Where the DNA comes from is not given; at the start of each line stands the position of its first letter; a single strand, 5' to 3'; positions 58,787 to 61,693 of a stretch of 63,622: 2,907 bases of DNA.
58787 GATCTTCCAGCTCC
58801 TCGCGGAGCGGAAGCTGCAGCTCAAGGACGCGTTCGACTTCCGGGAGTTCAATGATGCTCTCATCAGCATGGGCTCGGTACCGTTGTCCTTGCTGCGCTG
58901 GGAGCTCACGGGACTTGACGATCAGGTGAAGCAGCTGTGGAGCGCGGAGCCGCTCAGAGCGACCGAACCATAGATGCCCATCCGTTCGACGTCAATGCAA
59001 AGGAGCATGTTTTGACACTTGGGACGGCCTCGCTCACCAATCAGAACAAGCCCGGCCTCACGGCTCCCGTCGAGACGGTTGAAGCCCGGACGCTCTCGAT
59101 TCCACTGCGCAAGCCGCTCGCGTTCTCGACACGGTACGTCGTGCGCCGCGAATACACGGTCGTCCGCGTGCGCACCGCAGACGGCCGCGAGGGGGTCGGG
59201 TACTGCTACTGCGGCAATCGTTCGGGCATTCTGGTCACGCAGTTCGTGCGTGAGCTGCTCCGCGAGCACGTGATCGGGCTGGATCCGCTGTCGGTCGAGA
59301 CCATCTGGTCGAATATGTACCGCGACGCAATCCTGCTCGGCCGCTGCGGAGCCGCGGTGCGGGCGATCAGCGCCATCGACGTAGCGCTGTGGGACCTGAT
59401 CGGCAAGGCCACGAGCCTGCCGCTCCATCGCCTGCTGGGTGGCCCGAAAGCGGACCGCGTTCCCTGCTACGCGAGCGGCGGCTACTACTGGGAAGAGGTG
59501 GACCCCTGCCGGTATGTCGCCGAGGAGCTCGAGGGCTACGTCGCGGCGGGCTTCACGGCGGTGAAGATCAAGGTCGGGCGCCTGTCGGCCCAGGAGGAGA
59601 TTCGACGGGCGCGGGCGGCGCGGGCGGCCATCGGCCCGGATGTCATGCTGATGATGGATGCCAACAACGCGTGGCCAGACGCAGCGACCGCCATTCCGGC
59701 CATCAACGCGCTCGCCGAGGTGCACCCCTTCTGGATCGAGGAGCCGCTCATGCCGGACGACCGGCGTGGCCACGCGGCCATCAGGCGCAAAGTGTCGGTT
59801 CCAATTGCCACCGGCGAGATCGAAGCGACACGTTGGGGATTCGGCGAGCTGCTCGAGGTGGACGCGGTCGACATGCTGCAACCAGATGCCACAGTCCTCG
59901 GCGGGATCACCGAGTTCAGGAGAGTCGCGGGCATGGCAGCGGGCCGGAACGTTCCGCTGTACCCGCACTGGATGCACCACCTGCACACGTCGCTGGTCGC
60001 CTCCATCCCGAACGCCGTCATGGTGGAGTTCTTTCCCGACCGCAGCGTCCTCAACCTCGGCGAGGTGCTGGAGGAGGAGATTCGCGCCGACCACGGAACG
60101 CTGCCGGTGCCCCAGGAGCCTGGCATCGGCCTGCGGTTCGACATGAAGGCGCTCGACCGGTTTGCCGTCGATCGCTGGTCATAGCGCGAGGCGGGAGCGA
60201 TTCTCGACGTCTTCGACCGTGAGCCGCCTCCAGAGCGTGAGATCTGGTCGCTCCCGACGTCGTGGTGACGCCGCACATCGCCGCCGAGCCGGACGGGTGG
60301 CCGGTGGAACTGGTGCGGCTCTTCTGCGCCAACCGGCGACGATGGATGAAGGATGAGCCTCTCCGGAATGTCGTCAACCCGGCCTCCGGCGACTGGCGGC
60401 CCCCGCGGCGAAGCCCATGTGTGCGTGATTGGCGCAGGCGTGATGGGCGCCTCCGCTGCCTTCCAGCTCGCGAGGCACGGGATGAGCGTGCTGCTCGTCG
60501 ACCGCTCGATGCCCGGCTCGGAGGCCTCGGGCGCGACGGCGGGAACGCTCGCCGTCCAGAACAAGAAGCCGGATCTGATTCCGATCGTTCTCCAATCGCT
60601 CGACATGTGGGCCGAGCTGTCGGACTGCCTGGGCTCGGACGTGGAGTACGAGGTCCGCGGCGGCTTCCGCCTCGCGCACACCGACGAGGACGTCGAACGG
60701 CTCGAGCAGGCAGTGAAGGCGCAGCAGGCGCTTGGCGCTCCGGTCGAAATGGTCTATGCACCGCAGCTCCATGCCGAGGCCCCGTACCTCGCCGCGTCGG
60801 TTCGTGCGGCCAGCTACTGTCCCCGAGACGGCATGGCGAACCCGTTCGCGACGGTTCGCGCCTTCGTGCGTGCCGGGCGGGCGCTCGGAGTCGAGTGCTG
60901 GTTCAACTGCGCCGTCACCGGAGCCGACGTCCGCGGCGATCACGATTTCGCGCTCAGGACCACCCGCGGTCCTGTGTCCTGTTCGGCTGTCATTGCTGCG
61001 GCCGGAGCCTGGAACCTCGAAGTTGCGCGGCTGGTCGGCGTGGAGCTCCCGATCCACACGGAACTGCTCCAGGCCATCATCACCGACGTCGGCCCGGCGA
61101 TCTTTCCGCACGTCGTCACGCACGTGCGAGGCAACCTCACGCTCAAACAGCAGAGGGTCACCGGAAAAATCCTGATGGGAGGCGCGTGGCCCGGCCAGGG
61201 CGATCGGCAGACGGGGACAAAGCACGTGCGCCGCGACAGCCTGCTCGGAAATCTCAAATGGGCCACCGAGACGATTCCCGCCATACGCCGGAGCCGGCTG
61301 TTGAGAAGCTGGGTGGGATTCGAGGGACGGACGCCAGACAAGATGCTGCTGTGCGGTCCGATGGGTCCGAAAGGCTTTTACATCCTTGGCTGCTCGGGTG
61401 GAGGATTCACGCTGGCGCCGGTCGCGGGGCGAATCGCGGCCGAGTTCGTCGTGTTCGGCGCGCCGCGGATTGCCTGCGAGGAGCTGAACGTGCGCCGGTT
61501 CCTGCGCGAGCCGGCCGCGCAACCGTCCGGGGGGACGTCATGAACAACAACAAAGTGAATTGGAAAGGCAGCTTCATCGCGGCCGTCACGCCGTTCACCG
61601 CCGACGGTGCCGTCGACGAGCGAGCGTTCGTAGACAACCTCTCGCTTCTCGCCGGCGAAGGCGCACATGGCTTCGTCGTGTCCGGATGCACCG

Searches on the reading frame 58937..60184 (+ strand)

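Call 51: search_protein_families(library=pfam, proteins=[window:58937-60184:+], max_evalue=0.0001)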
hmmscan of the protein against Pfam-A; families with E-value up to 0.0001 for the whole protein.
window:58937-60184:+ (415 aa): 2 families
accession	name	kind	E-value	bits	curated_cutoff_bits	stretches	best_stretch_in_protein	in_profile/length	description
PF13378.12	MR_MLE_C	-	7e-63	212.7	29.4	1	194-404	2-218/219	Enolase C-terminal domain-like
PF02746.21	MR_MLE_N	-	8e-19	68.4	22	1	55-168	11-117/117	Mandelate racemase / muconate lactonizing enzyme, N-terminal domain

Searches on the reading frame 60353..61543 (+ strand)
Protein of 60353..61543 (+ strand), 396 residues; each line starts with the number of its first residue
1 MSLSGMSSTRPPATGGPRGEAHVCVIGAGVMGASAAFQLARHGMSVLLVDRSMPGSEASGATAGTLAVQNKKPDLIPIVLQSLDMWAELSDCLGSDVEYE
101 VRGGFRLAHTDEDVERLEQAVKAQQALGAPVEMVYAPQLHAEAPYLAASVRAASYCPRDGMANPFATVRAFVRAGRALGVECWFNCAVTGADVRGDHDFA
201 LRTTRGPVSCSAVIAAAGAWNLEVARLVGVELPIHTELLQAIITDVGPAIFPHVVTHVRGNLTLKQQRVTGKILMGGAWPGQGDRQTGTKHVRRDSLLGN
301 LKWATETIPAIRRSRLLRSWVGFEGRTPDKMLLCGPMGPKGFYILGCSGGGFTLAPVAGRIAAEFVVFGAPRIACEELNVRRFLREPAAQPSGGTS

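Call 51: search_protein_families(library=pfam, proteins=[window:60353-61543:+], max_evalue=0.0001)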
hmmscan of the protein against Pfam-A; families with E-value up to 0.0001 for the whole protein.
window:60353-61543:+ (396 aa): 7 families
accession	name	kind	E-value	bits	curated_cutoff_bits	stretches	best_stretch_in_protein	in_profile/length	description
PF01266.30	DAO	-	1.9e-60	205.7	27.9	1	22-364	1-352/353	FAD dependent oxidoreductase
PF02737.24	3HCDH_N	-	5.9e-06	26.7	22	1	22-56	1-35/180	3-hydroxyacyl-CoA dehydrogenase, NAD binding domain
PF07992.20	Pyr_redox_2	-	2.4e-05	24.3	26.1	0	22-58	2-40/291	Pyridine nucleotide-disulphide oxidoreductase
PF03486.20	HI0933_like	-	2.6e-05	24.3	50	0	22-70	2-51/244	HI0933-like protein Rossmann domain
PF13450.12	NAD_binding_8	-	2.8e-05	24.7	21.9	0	25-51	1-27/68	NAD(P)-binding Rossmann-like domain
PF12831.13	FAD_oxidored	-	4.7e-05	23.3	27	1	23-52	2-31/416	FAD dependent oxidoreductase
PF01494.25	FAD_binding_3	-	8e-05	22.5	22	0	21-56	2-37/349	FAD binding domain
